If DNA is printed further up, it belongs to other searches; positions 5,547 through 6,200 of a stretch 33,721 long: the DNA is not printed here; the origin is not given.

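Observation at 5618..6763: Orphan operon of three tandem Cys-containing DUF2173/Roadblock-like paralogs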

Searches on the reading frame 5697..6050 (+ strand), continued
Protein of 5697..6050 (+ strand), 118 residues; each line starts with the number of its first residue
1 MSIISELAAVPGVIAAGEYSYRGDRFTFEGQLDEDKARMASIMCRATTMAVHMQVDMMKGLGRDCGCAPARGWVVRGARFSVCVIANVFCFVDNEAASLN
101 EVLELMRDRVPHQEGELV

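Call 45: find_encoding_contigs(protein=P0321, flank=8000, max_places=1)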
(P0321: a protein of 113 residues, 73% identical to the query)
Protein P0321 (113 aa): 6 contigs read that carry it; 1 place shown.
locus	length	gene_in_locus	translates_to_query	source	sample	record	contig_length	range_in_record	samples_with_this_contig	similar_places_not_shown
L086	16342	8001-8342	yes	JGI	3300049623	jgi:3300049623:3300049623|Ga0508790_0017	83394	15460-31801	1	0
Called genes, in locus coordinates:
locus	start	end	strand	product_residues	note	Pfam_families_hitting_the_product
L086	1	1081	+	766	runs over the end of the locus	PF00521:DNA_topoisoIV, PF03989:DNA_gyraseA_C (weak)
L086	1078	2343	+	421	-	PF02403:Seryl_tRNA_N, PF00587:tRNA-synt_2b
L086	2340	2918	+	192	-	PF00475:IGPD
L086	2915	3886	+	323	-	PF03747:ADP_ribosyl_GH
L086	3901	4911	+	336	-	PF06723:MreB_Mbl, PF00022:Actin (faint), PF00012:HSP70, PF14450:FtsA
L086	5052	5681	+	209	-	PF04085:MreC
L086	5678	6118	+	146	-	-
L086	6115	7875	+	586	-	PF03717:PBP_dimer, PF00905:Transpeptidase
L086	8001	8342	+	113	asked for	PF09941:DUF2173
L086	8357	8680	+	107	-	PF09941:DUF2173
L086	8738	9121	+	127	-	PF02036:SCP2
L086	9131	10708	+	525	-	PF00989:PAS (faint), PF08448:PAS_4 (faint), PF00158:Sigma54_activat, PF14532:Sigma54_activ_2, PF00004:AAA (weak), PF07728:AAA_5, PF25601:AAA_lid_14, PF02954:HTH_8, +4 more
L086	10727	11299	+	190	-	PF00578:AhpC-TSA, PF02630:SCO1-SenC, PF13905:Thioredoxin_8 (faint)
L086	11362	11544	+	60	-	-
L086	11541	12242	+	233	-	PF00072:Response_reg, PF00486:Trans_reg_C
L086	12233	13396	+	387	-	PF00512:HisKA, PF02518:HATPase_c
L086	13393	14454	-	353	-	PF01594:AI-2E_transport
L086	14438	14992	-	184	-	PF03193:RsgA_GTPase (weak), PF00350:Dynamin_N (faint), PF01926:MMR_HSR1, PF02421:FeoB_N, PF03193:RsgA_GTPase (weak)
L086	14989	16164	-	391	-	PF00579:tRNA-synt_1b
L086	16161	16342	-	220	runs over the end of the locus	PF02163:Peptidase_M50 (weak)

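Call 48: search_protein_families(library=pfam, proteins=[P0123, P0200, P0164, P0338, P0330, P0359, P0320], max_evalue=0.01)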
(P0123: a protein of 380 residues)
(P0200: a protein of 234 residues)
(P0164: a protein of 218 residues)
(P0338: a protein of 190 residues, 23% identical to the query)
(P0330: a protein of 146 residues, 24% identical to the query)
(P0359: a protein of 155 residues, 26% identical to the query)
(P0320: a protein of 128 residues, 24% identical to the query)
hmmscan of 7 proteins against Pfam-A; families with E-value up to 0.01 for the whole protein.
P0123 (380 aa): 2 families
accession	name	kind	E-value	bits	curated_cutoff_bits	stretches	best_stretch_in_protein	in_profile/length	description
PF09941.14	DUF2173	-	1.7e-46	157.4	26.1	2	135-231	7-105/106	Uncharacterized conserved protein (DUF2173)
PF02036.22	SCP2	-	1.2e-09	38.8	21.3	1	276-363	10-95/101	SCP-2 sterol transfer family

P0200 (234 aa): 1 family
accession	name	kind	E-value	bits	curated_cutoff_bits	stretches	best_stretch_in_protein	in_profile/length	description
PF09941.14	DUF2173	-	2.1e-27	96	26.1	1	4-109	2-104/106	Uncharacterized conserved protein (DUF2173)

P0164 (218 aa): 1 family
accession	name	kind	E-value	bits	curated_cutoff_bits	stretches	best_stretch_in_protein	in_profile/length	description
PF09941.14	DUF2173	-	7.9e-38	129.5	26.1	2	4-100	2-97/106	Uncharacterized conserved protein (DUF2173)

P0338 (190 aa): 2 families
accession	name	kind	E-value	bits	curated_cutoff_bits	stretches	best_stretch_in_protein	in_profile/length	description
PF09941.14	DUF2173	-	6.5e-30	104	26.1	1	66-169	2-105/106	Uncharacterized conserved protein (DUF2173)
PF03259.23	Robl_LC7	-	0.0062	16.7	23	0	67-121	7-60/91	Roadblock/LC7 domain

P0330 (146 aa): 2 families
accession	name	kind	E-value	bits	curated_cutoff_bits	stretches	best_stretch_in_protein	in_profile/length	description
PF09941.14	DUF2173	-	4.3e-29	101.4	26.1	1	22-125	2-105/106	Uncharacterized conserved protein (DUF2173)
PF03259.23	Robl_LC7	-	0.0045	17.1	23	1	23-77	7-60/91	Roadblock/LC7 domain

P0359 (155 aa): 1 family
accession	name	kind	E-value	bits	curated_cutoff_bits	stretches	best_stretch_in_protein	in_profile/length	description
PF09941.14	DUF2173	-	7.3e-28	97.4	26.1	1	31-134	2-105/106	Uncharacterized conserved protein (DUF2173)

P0320 (128 aa): 2 families
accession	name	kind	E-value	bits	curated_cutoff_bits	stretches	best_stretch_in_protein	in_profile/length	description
PF09941.14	DUF2173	-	3.8e-30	104.8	26.1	1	4-107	2-105/106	Uncharacterized conserved protein (DUF2173)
PF03259.23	Robl_LC7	-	6.3e-05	23.1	23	1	5-59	7-60/91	Roadblock/LC7 domain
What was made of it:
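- On Pfam PF03259 (Robl_LC7), sequence level: Only the distant subfamily member P0320 reaches 23.1 bits (call 48).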

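Call 49: find_encoding_contigs(protein=P0320, flank=8000, max_places=2)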
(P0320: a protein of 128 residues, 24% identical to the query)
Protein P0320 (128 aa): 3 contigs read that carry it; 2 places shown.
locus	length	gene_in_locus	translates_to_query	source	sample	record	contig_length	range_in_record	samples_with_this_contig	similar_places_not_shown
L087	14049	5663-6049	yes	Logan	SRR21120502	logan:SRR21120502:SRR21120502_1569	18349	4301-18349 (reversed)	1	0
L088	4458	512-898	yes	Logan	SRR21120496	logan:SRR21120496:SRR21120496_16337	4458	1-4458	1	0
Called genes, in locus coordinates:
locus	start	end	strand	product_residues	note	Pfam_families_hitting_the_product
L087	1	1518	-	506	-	?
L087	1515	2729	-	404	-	PF00871:Acetate_kinase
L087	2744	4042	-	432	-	PF00483:NTP_transferase, PF00132:Hexapep (faint), PF24894:Hexapep_GlmU, PF25084:LbH_EIF2B (weak), PF25247:LbH_GLGC (faint)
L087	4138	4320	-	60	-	-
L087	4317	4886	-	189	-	-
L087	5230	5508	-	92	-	-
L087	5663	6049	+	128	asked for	PF09941:DUF2173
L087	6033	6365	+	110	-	PF09941:DUF2173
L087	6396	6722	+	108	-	PF09941:DUF2173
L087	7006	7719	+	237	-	PF02463:SMC_N (faint), PF00005:ABC_tran, PF13304:AAA_21 (faint)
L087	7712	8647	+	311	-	PF01458:SUFBD_core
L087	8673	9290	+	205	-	-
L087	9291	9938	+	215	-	PF13649:Methyltransf_25 (faint)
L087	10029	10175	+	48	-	-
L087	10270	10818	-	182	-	PF13527:Acetyltransf_9, PF00583:Acetyltransf_1, PF13508:Acetyltransf_7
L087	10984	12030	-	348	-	PF01137:RTC, PF05189:RTC_insert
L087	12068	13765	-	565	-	PF00343:Phosphorylase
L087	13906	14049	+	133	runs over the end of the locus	-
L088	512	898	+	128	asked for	PF09941:DUF2173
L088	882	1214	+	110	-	PF09941:DUF2173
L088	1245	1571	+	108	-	PF09941:DUF2173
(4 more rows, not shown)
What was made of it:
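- A sufC plus SUFBD_core pair lies about 280 nt downstream of a distant triplet (call 49).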

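Call 50: find_encoding_contigs(protein=P0354, flank=8000, max_places=2)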
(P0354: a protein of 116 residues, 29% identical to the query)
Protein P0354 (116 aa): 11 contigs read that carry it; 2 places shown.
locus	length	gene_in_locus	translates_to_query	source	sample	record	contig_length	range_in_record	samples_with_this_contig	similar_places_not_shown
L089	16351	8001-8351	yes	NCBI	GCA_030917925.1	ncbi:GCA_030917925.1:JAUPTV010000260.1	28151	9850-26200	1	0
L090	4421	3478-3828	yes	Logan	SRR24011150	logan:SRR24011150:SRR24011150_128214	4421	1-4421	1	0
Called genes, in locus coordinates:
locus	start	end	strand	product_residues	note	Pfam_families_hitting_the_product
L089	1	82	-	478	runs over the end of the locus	PF02321:OEP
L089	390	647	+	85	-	-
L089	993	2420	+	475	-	PF01134:GIDA (faint), PF07992:Pyr_redox_2, PF13434:Lys_Orn_oxgnase (weak), PF00070:Pyr_redox (weak), PF02852:Pyr_redox_dim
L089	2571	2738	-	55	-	-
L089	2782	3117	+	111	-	-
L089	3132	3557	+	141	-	PF07332:Phage_holin_3_6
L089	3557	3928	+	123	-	-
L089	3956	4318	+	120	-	-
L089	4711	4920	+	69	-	PF04228:Zn_peptidase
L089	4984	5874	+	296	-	PF00990:GGDEF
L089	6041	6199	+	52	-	PF11752:DUF3309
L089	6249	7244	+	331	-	PF03631:Virul_fac_BrkB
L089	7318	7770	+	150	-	PF02308:MgtC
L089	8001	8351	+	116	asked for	PF09941:DUF2173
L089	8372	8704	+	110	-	PF09941:DUF2173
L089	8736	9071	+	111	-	PF09941:DUF2173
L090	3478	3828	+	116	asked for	PF09941:DUF2173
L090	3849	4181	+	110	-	PF09941:DUF2173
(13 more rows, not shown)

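Call 51: find_encoding_contigs(protein=P0274, flank=8000, max_places=2)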
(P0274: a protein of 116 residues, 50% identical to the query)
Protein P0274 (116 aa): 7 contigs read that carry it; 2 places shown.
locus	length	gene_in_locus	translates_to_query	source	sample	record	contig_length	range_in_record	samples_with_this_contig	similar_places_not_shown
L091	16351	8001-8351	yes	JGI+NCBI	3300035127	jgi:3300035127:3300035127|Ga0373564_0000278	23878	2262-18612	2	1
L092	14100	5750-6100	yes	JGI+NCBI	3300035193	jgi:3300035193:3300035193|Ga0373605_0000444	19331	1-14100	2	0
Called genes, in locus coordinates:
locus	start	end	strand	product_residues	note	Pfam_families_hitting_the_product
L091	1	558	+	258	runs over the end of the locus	PF01435:Peptidase_M48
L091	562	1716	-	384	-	PF04389:Peptidase_M28 (weak), PF01546:Peptidase_M20, PF07687:M20_dimer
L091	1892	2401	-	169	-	PF00583:Acetyltransf_1, PF13673:Acetyltransf_10, PF13508:Acetyltransf_7, PF08445:FR47 (weak)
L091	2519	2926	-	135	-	PF13380:CoA_binding_2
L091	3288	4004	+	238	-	PF01694:Rhomboid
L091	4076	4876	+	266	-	PF04402:SIMPL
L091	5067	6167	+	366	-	PF05990:DUF900, PF12697:Abhydrolase_6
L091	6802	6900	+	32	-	-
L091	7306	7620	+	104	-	-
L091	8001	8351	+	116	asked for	PF09941:DUF2173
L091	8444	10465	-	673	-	PF00005:ABC_tran, PF02463:SMC_N (faint), PF13476:AAA_23 (faint), PF13555:AAA_29 (faint), PF12848:ABC_tran_Xtn, PF00005:ABC_tran, PF13304:AAA_21 (weak), PF16326:ABC_tran_CTD (weak)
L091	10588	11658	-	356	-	PF26549:Tricorn_N, PF07676:PD40 (weak), PF26549:Tricorn_N, PF26550:Tricorn_2nd, PF07676:PD40 (weak)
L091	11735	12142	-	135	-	PF07681:DoxX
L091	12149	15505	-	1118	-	PF01433:Peptidase_M1, PF04389:Peptidase_M28, PF01546:Peptidase_M20, PF00595:PDZ, PF13180:PDZ_2, PF17820:PDZ_6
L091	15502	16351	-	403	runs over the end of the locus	PF04187:Cofac_haem_bdg, PF00595:PDZ, PF13180:PDZ_2, PF17820:PDZ_6 (weak)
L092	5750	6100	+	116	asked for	PF09941:DUF2173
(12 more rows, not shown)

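Call 59: find_related_loci(query=A5, collection=metagenome_contigs, flank=10000)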
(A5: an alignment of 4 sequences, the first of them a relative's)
Query A5 (111 aa) in metagenome_contigs; peptide patterns used: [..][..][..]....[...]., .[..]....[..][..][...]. (x = any residue, [..] = any of these).
294 stretches matched a pattern; 58 encode a relative of the query (tblastn E <= 1e-3); 58 distinct loci.
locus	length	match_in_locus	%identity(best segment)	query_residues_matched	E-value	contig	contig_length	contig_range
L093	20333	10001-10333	94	1-111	3e-68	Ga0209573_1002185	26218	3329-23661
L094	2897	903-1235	93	1-111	3e-68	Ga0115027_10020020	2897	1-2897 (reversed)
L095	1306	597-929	68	1-111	3e-52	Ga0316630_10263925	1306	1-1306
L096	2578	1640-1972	68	1-111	2e-50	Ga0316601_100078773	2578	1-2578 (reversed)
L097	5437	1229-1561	66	1-111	2e-49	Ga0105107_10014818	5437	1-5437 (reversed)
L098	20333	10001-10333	66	1-111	2e-49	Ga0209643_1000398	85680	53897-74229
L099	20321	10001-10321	71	3-109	4e-49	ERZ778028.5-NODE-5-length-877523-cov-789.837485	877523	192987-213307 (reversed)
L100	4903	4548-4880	65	1-111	7e-49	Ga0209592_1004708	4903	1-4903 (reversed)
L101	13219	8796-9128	65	1-111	5e-49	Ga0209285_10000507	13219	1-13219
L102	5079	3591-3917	70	1-109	5e-49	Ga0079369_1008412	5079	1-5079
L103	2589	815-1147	65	1-111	6e-49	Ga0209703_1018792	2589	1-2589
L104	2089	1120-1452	65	1-111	4e-49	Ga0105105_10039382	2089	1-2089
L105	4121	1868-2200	66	1-111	1e-48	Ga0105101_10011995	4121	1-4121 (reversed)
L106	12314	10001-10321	70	3-109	1e-48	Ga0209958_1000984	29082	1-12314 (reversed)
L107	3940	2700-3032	63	1-111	4e-48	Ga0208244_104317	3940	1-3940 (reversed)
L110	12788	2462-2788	67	1-109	8e-48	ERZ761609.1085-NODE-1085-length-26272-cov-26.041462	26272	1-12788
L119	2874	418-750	64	1-111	9e-48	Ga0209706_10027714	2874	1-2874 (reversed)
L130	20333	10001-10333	63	1-111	2e-45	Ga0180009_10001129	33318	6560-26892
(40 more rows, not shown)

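Call 62: search_protein_families(library=pfam, proteins=[L101:6742-7956:+, L098:10481-11200:-, L102:3942-5078:-, L119:798-1202:-, L110:7250-8137:-, L099:15766-16560:-, L130:6132-7427:-, L087:8673-9287:+, L084:10353-10688:+], max_evalue=0.001)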
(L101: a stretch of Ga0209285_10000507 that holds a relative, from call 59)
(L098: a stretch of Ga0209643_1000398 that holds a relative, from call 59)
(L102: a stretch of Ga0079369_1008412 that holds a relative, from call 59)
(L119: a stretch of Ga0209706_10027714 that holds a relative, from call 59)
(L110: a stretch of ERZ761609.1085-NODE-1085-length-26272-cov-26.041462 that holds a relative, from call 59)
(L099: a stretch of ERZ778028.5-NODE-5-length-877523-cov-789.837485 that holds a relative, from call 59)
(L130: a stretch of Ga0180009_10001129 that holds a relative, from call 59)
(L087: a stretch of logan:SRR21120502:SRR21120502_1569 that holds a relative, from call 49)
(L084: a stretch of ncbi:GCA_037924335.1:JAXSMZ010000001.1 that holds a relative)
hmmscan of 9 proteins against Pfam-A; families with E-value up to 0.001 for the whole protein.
L101:6742-7956:+ (405 aa): 3 families
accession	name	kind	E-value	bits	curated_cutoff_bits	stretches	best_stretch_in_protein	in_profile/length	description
PF00753.33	Lactamase_B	-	1.1e-12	48.8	22.7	1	146-315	3-196/196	Metallo-beta-lactamase superfamily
PF00581.25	Rhodanese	-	8.2e-10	39.5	22.2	1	11-123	2-100/102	Rhodanese-like domain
PF12706.13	Lactamase_B_2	-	0.00028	21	27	1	180-272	28-142/200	Beta-lactamase superfamily domain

L098:10481-11200:- (240 aa): 6 families
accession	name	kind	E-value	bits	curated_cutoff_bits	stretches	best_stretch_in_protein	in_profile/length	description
PF13649.12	Methyltransf_25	-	6e-15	56.1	27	1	55-146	2-96/97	Methyltransferase domain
PF13489.12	Methyltransf_23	-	8.4e-15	55.3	27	1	36-167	7-124/164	Methyltransferase domain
PF08242.18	Methyltransf_12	-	8.9e-15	55.7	30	1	55-148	1-97/98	Methyltransferase domain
PF13847.12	Methyltransf_31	-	5.6e-14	52.5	27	1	49-155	2-113/145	Methyltransferase domain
PF08241.18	Methyltransf_11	-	5.4e-12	46.6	21.2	1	55-151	1-95/95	Methyltransferase domain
PF01209.24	Ubie_methyltran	-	5.3e-07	29.7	20.1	1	42-153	39-153/233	ubiE/COQ5 methyltransferase family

L102:3942-5078:- (379 aa): 1 family
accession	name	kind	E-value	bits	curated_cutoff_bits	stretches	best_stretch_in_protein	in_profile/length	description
PF00990.26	GGDEF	-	1.3e-37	129.5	23.8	1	225-375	2-161/161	Diguanylate cyclase, GGDEF domain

L119:798-1202:- (135 aa): 0 families

L110:7250-8137:- (296 aa): 1 family
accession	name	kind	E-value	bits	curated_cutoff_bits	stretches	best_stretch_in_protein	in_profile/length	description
PF02668.22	TauD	-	4.2e-14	53.5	27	1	75-284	47-266/267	Taurine catabolism dioxygenase TauD, TfdA family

L099:15766-16560:- (265 aa): 6 families
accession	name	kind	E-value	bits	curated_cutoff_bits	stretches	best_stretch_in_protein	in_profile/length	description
PF21302.3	Zn_ribbon_RlmA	-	9.5e-14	51.6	27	1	1-35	10-44/44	RlmA, N-terminal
PF13649.12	Methyltransf_25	-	1.7e-10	41.9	27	1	80-165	2-97/97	Methyltransferase domain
PF08241.18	Methyltransf_11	-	3.6e-09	37.6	21.2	1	80-168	1-94/95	Methyltransferase domain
PF08242.18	Methyltransf_12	-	3e-06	28.3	30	1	80-138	1-56/98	Methyltransferase domain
PF13847.12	Methyltransf_31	-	4.8e-06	26.8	27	1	77-121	5-47/145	Methyltransferase domain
PF13489.12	Methyltransf_23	-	2.8e-05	24.3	27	1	72-118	19-60/164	Methyltransferase domain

L130:6132-7427:- (432 aa): 2 families
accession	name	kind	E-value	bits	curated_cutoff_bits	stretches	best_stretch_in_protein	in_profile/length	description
PF13091.12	PLDc_2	-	4.7e-43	146.6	27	2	274-399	4-131/132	PLD-like domain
PF00614.28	PLDc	-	1.4e-09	38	21.9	1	349-372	5-28/28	Phospholipase D Active site motif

L087:8673-9287:+ (205 aa): 0 families

L084:10353-10688:+ (112 aa): 0 families
